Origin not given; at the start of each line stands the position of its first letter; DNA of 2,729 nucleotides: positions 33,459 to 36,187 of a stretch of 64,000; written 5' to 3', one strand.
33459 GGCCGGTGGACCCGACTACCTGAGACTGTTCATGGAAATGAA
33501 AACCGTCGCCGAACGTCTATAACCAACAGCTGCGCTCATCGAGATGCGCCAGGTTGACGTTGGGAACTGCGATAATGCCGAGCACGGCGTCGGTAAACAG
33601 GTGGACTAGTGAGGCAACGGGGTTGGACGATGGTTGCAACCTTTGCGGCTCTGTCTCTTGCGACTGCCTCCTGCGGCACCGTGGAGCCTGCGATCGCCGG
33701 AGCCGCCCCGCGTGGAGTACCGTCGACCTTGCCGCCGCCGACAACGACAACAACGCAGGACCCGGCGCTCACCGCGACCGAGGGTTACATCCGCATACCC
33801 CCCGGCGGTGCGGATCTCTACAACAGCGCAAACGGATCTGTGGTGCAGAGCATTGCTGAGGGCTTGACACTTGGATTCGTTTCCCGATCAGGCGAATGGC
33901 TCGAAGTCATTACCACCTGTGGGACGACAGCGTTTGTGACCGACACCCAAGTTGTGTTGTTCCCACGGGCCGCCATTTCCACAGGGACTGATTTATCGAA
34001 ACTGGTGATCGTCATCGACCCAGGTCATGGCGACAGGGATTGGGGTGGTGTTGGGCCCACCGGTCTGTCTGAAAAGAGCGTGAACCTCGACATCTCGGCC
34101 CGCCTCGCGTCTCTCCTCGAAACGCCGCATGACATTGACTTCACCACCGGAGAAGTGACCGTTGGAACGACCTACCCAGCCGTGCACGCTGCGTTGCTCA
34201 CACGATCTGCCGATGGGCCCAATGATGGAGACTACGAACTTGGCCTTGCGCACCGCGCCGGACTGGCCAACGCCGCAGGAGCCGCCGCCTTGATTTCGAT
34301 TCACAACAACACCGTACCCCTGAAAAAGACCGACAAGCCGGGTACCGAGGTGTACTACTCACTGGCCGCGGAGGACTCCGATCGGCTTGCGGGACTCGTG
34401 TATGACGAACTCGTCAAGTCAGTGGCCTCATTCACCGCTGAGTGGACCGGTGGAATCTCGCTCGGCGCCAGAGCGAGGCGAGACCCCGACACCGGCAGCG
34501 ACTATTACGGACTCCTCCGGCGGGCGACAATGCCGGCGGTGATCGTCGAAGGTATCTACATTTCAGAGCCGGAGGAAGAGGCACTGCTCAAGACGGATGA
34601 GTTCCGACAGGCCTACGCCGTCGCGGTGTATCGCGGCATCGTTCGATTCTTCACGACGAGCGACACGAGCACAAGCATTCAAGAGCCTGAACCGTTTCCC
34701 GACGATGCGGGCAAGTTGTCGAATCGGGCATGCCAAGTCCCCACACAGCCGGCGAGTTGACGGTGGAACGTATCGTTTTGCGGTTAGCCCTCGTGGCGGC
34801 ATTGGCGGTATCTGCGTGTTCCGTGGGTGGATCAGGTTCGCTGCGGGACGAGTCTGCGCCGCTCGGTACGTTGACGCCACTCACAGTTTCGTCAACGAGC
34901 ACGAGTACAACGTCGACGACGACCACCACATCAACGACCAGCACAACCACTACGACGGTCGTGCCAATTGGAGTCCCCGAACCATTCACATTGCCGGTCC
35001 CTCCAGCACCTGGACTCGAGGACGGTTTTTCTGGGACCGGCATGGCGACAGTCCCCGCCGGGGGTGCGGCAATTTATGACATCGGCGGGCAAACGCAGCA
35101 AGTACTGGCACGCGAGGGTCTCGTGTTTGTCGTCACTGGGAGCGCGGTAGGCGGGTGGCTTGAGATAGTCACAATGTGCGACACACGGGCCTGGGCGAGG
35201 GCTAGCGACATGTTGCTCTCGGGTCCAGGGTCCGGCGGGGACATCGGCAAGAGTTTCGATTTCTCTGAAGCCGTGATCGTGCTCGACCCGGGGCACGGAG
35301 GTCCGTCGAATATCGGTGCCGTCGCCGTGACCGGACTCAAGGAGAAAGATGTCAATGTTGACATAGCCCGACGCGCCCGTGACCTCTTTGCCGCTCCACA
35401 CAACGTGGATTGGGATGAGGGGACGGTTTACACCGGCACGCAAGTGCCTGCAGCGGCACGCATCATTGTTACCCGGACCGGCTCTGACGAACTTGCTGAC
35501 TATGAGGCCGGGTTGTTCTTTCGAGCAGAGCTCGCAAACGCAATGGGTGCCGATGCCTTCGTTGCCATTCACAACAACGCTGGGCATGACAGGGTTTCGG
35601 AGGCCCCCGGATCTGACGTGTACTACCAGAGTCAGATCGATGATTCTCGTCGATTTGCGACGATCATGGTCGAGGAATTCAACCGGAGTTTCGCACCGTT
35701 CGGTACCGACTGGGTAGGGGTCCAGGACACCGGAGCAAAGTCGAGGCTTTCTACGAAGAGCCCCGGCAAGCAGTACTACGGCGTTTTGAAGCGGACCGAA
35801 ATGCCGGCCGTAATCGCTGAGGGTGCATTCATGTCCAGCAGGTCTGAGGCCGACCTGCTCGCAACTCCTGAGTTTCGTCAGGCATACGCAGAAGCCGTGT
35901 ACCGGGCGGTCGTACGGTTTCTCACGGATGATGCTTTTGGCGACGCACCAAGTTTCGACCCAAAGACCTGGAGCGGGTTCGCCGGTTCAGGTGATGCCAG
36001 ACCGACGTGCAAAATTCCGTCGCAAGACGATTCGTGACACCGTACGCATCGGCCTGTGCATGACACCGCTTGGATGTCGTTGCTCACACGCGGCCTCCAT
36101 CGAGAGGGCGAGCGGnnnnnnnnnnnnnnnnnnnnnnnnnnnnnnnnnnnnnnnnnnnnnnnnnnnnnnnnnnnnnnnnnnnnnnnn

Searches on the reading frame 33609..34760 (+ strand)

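Call 26: search_protein_families(library=pfam, proteins=[window:33609-34760:+], max_evalue=0.001)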
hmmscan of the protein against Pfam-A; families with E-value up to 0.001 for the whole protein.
window:33609-34760:+ (383 aa): 1 family
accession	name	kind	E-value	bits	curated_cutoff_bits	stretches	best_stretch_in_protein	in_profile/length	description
PF01520.23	Amidase_3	-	2.2e-31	109.6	27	1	134-345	1-173/174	N-acetylmuramoyl-L-alanine amidase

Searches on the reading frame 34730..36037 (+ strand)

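Call 26: search_protein_families(library=pfam, proteins=[window:34730-36037:+], max_evalue=0.001)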
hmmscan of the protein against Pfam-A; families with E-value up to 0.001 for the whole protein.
window:34730-36037:+ (435 aa): 1 family
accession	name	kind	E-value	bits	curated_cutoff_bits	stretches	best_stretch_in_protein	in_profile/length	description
PF01520.23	Amidase_3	-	5.3e-30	105.2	27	1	183-394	1-172/174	N-acetylmuramoyl-L-alanine amidase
